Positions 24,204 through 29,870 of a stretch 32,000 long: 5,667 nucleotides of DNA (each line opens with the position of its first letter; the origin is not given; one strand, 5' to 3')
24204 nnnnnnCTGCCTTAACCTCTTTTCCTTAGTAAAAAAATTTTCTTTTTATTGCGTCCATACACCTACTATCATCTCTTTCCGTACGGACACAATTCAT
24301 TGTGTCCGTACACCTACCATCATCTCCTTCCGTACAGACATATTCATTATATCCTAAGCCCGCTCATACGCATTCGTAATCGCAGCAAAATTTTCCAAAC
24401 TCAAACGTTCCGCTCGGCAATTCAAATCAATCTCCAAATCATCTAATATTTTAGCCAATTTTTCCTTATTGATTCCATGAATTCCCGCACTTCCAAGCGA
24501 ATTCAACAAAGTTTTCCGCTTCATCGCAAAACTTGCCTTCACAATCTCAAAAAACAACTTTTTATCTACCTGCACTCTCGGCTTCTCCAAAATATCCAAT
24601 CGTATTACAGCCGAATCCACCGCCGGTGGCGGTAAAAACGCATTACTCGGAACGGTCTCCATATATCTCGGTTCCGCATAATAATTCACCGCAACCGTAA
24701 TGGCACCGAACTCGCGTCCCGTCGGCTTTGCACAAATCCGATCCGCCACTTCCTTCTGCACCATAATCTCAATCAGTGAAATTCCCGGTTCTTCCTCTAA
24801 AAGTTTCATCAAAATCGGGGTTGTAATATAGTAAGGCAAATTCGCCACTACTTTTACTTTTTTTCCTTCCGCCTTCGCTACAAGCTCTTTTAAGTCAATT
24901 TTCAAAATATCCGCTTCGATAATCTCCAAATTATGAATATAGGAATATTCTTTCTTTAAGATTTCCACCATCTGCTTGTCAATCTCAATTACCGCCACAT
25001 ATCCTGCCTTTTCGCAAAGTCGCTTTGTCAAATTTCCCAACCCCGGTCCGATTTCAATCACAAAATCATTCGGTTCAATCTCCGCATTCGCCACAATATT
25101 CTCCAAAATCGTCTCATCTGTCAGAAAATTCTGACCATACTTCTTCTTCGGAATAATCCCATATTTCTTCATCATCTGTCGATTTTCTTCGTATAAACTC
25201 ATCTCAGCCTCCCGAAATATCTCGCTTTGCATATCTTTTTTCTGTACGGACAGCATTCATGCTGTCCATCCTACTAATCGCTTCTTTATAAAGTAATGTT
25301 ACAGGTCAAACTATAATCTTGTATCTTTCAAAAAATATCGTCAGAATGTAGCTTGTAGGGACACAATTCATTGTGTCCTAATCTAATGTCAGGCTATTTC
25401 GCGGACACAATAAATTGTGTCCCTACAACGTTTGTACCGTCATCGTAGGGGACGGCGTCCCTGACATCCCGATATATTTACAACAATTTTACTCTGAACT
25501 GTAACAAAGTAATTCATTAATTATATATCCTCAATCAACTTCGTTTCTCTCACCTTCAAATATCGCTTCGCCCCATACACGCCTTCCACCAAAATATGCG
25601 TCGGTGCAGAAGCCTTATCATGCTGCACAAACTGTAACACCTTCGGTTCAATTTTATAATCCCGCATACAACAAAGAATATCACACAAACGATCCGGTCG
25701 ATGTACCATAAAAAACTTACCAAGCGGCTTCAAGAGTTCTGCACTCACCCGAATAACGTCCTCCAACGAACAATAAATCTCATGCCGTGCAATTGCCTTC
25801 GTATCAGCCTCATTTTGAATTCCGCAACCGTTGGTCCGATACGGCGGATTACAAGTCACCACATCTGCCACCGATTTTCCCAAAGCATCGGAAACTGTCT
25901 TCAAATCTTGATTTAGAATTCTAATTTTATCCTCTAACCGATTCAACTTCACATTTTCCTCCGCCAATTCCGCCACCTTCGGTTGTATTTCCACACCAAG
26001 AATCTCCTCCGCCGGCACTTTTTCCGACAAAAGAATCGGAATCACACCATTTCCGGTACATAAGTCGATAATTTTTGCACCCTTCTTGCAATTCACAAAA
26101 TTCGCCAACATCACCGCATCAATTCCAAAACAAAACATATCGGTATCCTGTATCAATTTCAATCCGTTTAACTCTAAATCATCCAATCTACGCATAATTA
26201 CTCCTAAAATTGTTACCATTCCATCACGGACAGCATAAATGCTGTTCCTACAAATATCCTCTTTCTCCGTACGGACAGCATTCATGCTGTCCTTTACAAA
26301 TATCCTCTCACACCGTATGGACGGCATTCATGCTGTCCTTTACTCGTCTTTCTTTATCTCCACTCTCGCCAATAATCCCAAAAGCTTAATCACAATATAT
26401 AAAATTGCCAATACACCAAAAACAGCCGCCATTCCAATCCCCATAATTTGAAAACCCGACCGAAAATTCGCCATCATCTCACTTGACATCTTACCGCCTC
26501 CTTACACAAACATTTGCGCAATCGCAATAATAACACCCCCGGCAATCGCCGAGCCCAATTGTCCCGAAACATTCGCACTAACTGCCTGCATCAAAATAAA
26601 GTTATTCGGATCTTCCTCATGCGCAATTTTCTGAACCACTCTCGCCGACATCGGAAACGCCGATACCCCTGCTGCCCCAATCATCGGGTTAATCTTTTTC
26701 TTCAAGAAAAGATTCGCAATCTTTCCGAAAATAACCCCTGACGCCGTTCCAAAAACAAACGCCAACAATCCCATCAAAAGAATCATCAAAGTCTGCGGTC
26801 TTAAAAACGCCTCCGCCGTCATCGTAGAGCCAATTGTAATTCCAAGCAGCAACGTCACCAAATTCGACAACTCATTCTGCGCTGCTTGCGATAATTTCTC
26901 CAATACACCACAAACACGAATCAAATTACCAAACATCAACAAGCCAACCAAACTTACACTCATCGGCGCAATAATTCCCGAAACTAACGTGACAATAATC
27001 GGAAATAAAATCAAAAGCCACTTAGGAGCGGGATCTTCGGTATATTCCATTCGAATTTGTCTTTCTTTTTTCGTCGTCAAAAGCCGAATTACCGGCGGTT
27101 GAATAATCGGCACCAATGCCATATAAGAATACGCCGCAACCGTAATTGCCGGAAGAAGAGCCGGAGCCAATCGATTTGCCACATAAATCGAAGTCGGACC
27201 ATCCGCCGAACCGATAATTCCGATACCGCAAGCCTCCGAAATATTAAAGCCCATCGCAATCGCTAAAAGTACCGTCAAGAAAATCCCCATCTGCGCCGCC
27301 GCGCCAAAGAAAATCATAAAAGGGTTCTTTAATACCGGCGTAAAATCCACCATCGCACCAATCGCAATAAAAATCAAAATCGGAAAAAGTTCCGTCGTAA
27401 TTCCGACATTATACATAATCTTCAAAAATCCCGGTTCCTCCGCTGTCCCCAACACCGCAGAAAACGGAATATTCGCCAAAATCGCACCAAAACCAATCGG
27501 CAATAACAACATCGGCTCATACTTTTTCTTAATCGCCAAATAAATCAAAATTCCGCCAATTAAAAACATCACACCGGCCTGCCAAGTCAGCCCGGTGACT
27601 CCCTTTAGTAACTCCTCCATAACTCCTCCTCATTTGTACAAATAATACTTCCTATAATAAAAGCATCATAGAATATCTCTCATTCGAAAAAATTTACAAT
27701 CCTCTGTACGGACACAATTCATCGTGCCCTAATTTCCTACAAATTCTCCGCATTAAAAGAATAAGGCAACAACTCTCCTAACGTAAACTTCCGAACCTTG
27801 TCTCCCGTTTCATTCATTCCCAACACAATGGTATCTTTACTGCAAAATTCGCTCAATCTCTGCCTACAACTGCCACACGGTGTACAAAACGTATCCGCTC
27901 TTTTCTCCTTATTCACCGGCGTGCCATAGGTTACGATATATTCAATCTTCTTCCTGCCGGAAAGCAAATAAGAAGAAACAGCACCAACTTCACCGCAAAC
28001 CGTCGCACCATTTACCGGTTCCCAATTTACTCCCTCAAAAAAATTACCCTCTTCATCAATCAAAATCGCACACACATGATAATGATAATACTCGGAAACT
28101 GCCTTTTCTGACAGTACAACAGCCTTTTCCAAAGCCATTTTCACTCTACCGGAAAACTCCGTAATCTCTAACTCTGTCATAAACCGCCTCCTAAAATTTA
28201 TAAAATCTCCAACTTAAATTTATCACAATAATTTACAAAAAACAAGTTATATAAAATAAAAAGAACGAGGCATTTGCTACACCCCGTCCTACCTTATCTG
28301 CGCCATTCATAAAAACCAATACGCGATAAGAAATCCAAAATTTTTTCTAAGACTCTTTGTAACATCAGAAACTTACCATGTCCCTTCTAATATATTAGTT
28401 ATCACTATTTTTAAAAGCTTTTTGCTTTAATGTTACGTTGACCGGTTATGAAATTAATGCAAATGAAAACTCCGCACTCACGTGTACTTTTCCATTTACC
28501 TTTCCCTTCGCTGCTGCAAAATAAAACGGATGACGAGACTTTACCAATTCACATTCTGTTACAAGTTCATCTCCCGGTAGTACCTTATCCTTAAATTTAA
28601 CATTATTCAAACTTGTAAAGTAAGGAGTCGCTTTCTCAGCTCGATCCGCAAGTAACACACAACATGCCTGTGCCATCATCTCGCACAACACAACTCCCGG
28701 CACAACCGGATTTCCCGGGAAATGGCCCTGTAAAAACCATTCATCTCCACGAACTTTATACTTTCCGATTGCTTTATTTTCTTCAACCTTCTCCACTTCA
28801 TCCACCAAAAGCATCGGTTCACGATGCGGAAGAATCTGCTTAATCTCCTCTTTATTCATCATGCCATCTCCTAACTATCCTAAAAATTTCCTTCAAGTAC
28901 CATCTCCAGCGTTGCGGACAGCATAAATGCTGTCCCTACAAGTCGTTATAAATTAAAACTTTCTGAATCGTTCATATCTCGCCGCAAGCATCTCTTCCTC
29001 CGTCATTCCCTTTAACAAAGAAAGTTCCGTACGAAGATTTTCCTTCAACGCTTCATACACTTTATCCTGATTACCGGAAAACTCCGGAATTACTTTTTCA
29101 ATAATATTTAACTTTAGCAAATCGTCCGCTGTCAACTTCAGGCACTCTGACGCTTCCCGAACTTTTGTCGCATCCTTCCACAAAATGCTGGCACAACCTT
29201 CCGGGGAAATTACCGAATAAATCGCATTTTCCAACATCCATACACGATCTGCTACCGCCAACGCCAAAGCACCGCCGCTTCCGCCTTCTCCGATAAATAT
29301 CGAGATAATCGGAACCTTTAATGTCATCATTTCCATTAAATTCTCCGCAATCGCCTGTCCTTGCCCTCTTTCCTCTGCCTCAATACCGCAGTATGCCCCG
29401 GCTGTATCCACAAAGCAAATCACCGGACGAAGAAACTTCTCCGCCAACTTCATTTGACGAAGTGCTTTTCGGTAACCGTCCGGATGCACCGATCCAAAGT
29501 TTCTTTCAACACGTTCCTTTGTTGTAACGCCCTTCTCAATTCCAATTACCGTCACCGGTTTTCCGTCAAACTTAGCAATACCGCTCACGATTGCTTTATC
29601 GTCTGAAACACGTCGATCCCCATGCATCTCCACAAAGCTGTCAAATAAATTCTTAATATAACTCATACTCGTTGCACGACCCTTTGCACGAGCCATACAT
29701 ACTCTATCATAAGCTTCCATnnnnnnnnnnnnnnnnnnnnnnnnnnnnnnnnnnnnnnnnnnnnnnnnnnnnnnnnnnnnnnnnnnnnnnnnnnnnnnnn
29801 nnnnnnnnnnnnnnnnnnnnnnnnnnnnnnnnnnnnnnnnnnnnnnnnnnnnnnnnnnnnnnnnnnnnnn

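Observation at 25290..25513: Second MITE copy with perfect TSD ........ and a nested GC-rich repeat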

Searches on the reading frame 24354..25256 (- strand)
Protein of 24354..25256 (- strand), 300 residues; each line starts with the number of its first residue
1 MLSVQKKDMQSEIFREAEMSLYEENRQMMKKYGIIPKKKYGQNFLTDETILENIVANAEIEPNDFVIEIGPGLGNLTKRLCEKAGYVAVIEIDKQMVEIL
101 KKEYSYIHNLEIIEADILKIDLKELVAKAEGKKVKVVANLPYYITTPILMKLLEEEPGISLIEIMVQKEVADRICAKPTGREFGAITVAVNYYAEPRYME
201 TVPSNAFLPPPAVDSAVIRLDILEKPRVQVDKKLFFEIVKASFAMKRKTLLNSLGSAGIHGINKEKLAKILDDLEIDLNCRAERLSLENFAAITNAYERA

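Call 12: search_protein_families(library=pfam, proteins=[window:24354-25256:-])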
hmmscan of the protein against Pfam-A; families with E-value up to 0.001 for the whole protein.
window:24354-25256:- (300 aa): 3 families
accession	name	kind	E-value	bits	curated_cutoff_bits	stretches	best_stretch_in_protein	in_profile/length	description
PF00398.26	RrnaAD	-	5.9e-65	219.4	24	1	37-293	5-257/263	Ribosomal RNA adenine dimethylase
PF13649.12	Methyltransf_25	-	5.2e-05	24.3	27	1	66-123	1-61/97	Methyltransferase domain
PF08241.18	Methyltransf_11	-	0.0007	20.6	21.2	0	68-123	2-57/95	Methyltransferase domain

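Call 29: find_related_loci(query=window:24354-25202:-, collection=metagenome_contigs, flank=10000)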
Query window:24354-25202:- (282 aa) in metagenome_contigs; peptide patterns used: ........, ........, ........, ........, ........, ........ (x = any residue, [..] = any of these).
343 stretches matched a pattern; 6 encode a relative of the query (tblastn E <= 1e-3); 6 distinct loci.
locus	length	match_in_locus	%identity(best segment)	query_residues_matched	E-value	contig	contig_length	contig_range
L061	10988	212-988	45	18-278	1e-66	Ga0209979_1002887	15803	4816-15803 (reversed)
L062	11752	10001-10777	44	18-278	2e-66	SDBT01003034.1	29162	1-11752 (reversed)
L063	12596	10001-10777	45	18-278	2e-66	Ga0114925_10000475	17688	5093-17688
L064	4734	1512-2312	39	6-273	6e-55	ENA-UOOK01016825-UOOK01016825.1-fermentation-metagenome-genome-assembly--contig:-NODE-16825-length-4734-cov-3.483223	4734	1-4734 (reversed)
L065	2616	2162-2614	38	8-157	8e-27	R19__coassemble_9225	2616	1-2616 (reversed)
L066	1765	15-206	45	213-278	3e-8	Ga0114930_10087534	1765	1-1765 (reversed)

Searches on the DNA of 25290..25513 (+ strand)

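Call 47: search_dna_similar(query=window:25290-25513:+, collection=plasmids, mode=distant, max_evalue=0.01, max_rows=20)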
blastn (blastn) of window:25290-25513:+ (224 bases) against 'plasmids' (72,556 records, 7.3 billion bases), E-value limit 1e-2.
No match.

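Call 48: search_dna_similar(query=window:25290-25513:+, collection=phages, mode=distant, max_evalue=0.01, max_rows=20)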
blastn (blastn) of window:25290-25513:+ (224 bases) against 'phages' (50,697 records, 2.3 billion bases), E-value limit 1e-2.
No match.

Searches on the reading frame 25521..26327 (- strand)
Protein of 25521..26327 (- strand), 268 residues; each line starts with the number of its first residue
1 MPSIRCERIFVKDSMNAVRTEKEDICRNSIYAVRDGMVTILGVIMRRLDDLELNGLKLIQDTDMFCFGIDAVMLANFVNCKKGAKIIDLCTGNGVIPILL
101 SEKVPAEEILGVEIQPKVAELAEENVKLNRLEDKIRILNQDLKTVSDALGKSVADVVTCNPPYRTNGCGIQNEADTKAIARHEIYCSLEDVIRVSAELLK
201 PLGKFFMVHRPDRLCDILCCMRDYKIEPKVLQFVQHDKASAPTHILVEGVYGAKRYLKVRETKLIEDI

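Call 11: find_encoding_contigs(protein=window:25521-26327:-, flank=6000, max_places=10)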
Protein window:25521-26327:- (268 aa): 4 contigs read that carry it; 1 place shown.
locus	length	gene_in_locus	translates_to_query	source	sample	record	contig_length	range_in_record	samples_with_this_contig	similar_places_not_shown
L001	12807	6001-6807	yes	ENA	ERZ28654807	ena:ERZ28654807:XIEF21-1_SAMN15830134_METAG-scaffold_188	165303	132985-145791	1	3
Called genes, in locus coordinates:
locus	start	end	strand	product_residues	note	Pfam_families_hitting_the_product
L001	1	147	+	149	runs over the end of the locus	PF25984:BSH_YknX (faint), PF00364:Biotin_lipoyl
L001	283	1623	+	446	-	PF00289:Biotin_carb_N, PF02222:ATP-grasp, PF02786:CPSase_L_D2, PF07478:Dala_Dala_lig_C, PF02785:Biotin_carb_C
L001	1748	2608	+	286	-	PF01039:Carboxyl_trans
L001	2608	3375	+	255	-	PF03255:ACCA, PF01039:Carboxyl_trans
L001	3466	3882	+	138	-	PF22817:ApeP-like, PF07977:FabA, PF22818:ApeI-like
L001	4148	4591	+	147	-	PF00383:dCMP_cyt_deam_1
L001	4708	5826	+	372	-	PF03977:OAD_beta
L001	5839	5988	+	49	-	PF04277:OAD_gamma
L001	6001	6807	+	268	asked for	PF05175:MTS, PF02475:TRM5-TYW2_MTfase, PF06325:PrmA, PF03602:Cons_hypoth95 (weak), PF12847:Methyltransf_18 (weak), PF13847:Methyltransf_31 (weak), PF13649:Methyltransf_25 (weak)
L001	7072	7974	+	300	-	PF00398:RrnaAD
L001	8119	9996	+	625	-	PF16260:DUF4914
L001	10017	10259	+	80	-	PF12637:TSCPD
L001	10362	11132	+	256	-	-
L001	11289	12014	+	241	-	PF00226:DnaJ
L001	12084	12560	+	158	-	-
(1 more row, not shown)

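Call 12: search_protein_families(library=pfam, proteins=[window:25521-26327:-])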
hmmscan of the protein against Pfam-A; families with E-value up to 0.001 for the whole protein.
window:25521-26327:- (268 aa): 12 families
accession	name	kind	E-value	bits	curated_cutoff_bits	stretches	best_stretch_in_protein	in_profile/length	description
PF05175.20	MTS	-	2.3e-12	47.3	23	1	73-208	22-139/170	Methyltransferase small domain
PF02475.24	TRM5-TYW2_MTfase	-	6e-11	43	28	1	80-165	34-116/164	TRM5/TYW2 methyltransferase domain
PF06325.19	PrmA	-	5.4e-08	33.1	22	1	80-160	159-233/296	Ribosomal protein L11 methyltransferase (PrmA)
PF13847.12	Methyltransf_31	-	3.1e-07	30.6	27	1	81-206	2-108/145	Methyltransferase domain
PF03602.21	Cons_hypoth95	-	2e-06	28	24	1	82-172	41-131/182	Conserved hypothetical protein 95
PF13649.12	Methyltransf_25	-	1e-05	26.6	27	1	86-159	1-70/97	Methyltransferase domain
PF12847.13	Methyltransf_18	-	2.2e-05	25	27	1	80-141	12-73/151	Methyltransferase domain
PF02384.22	N6_Mtase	-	3.3e-05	23.8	20.4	1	73-166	37-138/311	N-6 DNA Methylase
PF05971.18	Methyltransf_10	-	3.8e-05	23.6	23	1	80-171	100-195/299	RNA methyltransferase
PF02390.23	Methyltransf_4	-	0.00015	21.7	24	1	85-151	4-70/173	Putative methyltransferase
PF01170.24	UPF0020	-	0.00033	20.8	22.3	1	106-163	76-131/197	RMKL-like, methyltransferase domain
PF01135.25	PCMT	-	0.00071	19.8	20.3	0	73-135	64-126/210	Protein-L-isoaspartate(D-aspartate) O-methyltransferase (PCMT)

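Call 14: find_homologous_proteins(query=window:25521-26327:-, max_evalue=1e-40)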
Query window:25521-26327:- (268 aa): 4320 proteins with E <= 1e-40 among 5216 candidates; the best 120 are listed.
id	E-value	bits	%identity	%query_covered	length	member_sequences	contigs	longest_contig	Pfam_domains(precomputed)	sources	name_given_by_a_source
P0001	1.1e-148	512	100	87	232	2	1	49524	PF13847.13,PF06325.20,PF05175.21,PF02384.23,PF03602.22,PF13649.13,PF02475.24,PF12847.14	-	-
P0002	3.0e-133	461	91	83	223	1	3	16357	PF13847.13,PF06325.20,PF05175.21,PF02384.23,PF03602.22,PF13649.13,PF01170.25,PF02475.24,PF12847.14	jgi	-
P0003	1.4e-130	452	89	83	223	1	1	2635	PF13847.13,PF06325.20,PF05175.21,PF02384.23,PF03602.22,PF13649.13,PF05971.19,PF02390.24,PF01170.25,PF02475.24,PF12847.14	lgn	-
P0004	7.0e-129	447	89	83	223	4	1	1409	PF13847.13,PF06325.20,PF05175.21,PF02384.23,PF03602.22,PF13649.13,PF01170.25,PF02475.24,PF12847.14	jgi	-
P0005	1.1e-126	440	87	83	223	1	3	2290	PF13847.13,PF06325.20,PF05175.21,PF02384.23,PF03602.22,PF13649.13,PF05971.19,PF01170.25,PF02475.24,PF12847.14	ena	-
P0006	4.1e-123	428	83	83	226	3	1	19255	PF13847.13,PF06325.20,PF05175.21,PF02384.23,PF03602.22,PF13649.13,PF02475.24,PF12847.14,PF09445.17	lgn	-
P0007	4.4e-105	369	69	83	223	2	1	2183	PF13847.13,PF06325.20,PF05175.21,PF02384.23,PF03602.22,PF13649.13,PF02390.24,PF02475.24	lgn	-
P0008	5.5e-105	368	72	83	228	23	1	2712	PF13847.13,PF06325.20,PF05175.21,PF02384.23,PF03602.22,PF13649.13,PF01170.25,PF02475.24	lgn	-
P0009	7.7e-105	368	72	83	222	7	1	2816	PF13847.13,PF06325.20,PF05175.21,PF02384.23,PF03602.22,PF13649.13,PF05971.19,PF02475.24,PF12847.14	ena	-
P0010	7.9e-105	368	72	83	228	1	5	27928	PF13847.13,PF06325.20,PF05175.21,PF02384.23,PF03602.22,PF13649.13,PF05971.19,PF01170.25,PF02475.24,PF12847.14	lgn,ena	-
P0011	1.3e-104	367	71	83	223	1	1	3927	PF13847.13,PF06325.20,PF05175.21,PF02384.23,PF03602.22,PF13649.13,PF02390.24,PF02475.24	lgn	-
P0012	1.9e-104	367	71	82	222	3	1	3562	PF13847.13,PF06325.20,PF05175.21,PF03602.22,PF13649.13,PF05971.19,PF02475.24,PF12847.14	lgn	-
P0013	4.6e-104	365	70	82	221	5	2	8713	PF13847.13,PF06325.20,PF05175.21,PF02384.23,PF03602.22,PF13649.13,PF05971.19,PF02475.24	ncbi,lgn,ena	-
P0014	5.4e-104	365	71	83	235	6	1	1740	PF13847.13,PF06325.20,PF05175.21,PF02384.23,PF03602.22,PF13649.13,PF05971.19,PF02475.24,PF12847.14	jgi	-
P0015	9.0e-104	364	70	83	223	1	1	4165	PF13847.13,PF06325.20,PF05175.21,PF02384.23,PF03602.22,PF13649.13,PF02390.24,PF01170.25,PF02475.24,PF12847.14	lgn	-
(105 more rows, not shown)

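Call 15: find_encoding_contigs(protein=P0002, flank=3000, max_places=4)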
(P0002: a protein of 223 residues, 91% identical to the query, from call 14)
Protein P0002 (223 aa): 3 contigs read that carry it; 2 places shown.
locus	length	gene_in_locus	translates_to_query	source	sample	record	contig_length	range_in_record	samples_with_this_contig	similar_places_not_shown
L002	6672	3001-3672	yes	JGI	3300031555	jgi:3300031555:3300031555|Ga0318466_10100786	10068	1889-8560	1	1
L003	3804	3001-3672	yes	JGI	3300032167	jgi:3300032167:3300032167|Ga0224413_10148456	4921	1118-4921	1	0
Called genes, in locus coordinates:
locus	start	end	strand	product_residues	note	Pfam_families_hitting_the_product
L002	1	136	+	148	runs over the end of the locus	PF22817:ApeP-like, PF07977:FabA, PF22818:ApeI-like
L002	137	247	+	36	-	-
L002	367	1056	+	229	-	PF08239:SH3_3 (faint)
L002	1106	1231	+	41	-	-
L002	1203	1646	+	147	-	PF00383:dCMP_cyt_deam_1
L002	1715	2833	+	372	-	PF03977:OAD_beta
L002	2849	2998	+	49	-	PF04277:OAD_gamma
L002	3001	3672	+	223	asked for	PF05175:MTS, PF02475:TRM5-TYW2_MTfase, PF06325:PrmA, PF01170:UPF0020 (weak), PF02384:N6_Mtase (weak), PF03602:Cons_hypoth95 (weak), PF12847:Methyltransf_18 (weak), PF13847:Methyltransf_31, +1 more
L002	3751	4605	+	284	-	PF00398:RrnaAD, PF13649:Methyltransf_25 (weak)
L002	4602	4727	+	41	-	-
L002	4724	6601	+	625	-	PF16260:DUF4914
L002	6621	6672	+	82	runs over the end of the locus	PF12637:TSCPD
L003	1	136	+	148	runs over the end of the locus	PF22817:ApeP-like, PF07977:FabA, PF22818:ApeI-like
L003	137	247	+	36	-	-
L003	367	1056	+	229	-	PF08239:SH3_3 (faint)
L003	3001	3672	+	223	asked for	PF05175:MTS, PF02475:TRM5-TYW2_MTfase, PF06325:PrmA, PF01170:UPF0020 (weak), PF02384:N6_Mtase (weak), PF03602:Cons_hypoth95 (weak), PF12847:Methyltransf_18 (weak), PF13847:Methyltransf_31, +1 more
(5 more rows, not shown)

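Call 16: find_encoding_contigs(protein=P0006, flank=3000, max_places=4)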
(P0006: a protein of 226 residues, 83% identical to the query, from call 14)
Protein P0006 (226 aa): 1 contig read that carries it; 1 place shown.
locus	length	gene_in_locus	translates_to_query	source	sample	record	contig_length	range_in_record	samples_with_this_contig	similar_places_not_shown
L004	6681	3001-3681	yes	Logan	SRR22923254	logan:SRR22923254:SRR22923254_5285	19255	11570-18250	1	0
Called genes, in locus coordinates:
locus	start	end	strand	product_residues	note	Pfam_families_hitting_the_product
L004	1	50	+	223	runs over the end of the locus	PF08239:SH3_3 (weak)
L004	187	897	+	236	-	PF08239:SH3_3 (faint)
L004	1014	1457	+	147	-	PF00383:dCMP_cyt_deam_1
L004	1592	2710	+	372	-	PF03977:OAD_beta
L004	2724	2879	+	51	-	PF04277:OAD_gamma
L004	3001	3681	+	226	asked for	PF05175:MTS, PF02475:TRM5-TYW2_MTfase (weak), PF06325:PrmA (weak), PF02384:N6_Mtase (weak), PF03602:Cons_hypoth95 (weak), PF12847:Methyltransf_18 (weak), PF09445:Methyltransf_15 (weak), PF13649:Methyltransf_25 (weak), +1 more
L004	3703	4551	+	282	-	PF00398:RrnaAD, PF13649:Methyltransf_25 (weak)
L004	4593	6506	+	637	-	PF16260:DUF4914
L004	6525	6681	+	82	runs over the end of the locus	PF12637:TSCPD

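Call 17: find_encoding_contigs(protein=P0001, flank=3000, max_places=6)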
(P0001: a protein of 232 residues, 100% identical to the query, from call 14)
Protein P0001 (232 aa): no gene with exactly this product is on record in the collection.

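Call 80: find_encoding_contigs(protein=window:25521-26327:-, flank=10000, max_places=10)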
Protein window:25521-26327:- (268 aa): 4 contigs read that carry it; 1 place shown.
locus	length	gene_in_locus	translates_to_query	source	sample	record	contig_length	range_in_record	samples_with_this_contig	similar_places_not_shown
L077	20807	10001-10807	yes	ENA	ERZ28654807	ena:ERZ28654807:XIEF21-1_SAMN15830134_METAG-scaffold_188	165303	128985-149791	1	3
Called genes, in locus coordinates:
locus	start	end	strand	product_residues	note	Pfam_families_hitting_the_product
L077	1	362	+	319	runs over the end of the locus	PF08545:ACP_syn_III, PF08541:ACP_syn_III_C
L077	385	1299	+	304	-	PF00698:Acyl_transf_1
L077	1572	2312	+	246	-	PF00106:adh_short, PF08659:KR, PF23441:SDR (weak), PF13561:adh_short_C2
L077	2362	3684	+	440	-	PF00109:ketoacyl-synt, PF02801:Ketoacyl-synt_C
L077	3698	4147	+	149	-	PF25984:BSH_YknX (faint), PF00364:Biotin_lipoyl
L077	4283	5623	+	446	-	PF00289:Biotin_carb_N, PF02222:ATP-grasp, PF02786:CPSase_L_D2, PF07478:Dala_Dala_lig_C, PF02785:Biotin_carb_C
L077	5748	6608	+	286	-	PF01039:Carboxyl_trans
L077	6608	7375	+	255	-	PF03255:ACCA, PF01039:Carboxyl_trans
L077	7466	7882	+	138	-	PF22817:ApeP-like, PF07977:FabA, PF22818:ApeI-like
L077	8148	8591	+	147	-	PF00383:dCMP_cyt_deam_1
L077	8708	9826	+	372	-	PF03977:OAD_beta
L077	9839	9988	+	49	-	PF04277:OAD_gamma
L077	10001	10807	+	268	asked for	PF05175:MTS, PF02475:TRM5-TYW2_MTfase, PF06325:PrmA, PF03602:Cons_hypoth95 (weak), PF12847:Methyltransf_18 (weak), PF13847:Methyltransf_31 (weak), PF13649:Methyltransf_25 (weak)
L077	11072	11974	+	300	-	PF00398:RrnaAD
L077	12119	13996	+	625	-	PF16260:DUF4914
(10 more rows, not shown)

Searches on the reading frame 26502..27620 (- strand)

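Call 12: search_protein_families(library=pfam, proteins=[window:26502-27620:-])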
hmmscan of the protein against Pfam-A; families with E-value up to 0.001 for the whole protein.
window:26502-27620:- (372 aa): 1 family
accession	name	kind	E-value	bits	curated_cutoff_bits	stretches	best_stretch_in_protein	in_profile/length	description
PF03977.18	OAD_beta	-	8.1e-151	502.4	31.6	1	16-367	3-348/349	Na+-transporting oxaloacetate decarboxylase beta subunit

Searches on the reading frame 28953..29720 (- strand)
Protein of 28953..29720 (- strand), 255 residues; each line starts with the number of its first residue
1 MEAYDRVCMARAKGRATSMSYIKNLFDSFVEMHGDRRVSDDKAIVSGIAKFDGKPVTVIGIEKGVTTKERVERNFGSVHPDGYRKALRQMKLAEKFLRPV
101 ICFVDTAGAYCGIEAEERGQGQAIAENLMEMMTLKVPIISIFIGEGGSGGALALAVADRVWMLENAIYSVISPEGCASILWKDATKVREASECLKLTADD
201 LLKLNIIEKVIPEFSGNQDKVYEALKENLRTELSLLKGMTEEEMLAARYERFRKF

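Call 52: find_encoding_contigs(protein=window:28953-29720:-, flank=10000, max_places=10)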
Protein window:28953-29720:- (255 aa): 5 contigs read that carry it; 1 place shown.
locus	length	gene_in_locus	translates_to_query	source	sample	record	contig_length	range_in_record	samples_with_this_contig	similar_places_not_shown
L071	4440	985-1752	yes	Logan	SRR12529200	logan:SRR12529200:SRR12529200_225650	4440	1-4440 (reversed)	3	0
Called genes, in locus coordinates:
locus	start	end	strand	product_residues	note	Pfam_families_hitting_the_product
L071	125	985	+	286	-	PF01039:Carboxyl_trans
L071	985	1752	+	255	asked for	PF03255:ACCA, PF01039:Carboxyl_trans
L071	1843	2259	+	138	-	PF22817:ApeP-like, PF07977:FabA, PF22818:ApeI-like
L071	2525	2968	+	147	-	PF00383:dCMP_cyt_deam_1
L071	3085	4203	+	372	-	PF03977:OAD_beta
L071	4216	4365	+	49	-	PF04277:OAD_gamma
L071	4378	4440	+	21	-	?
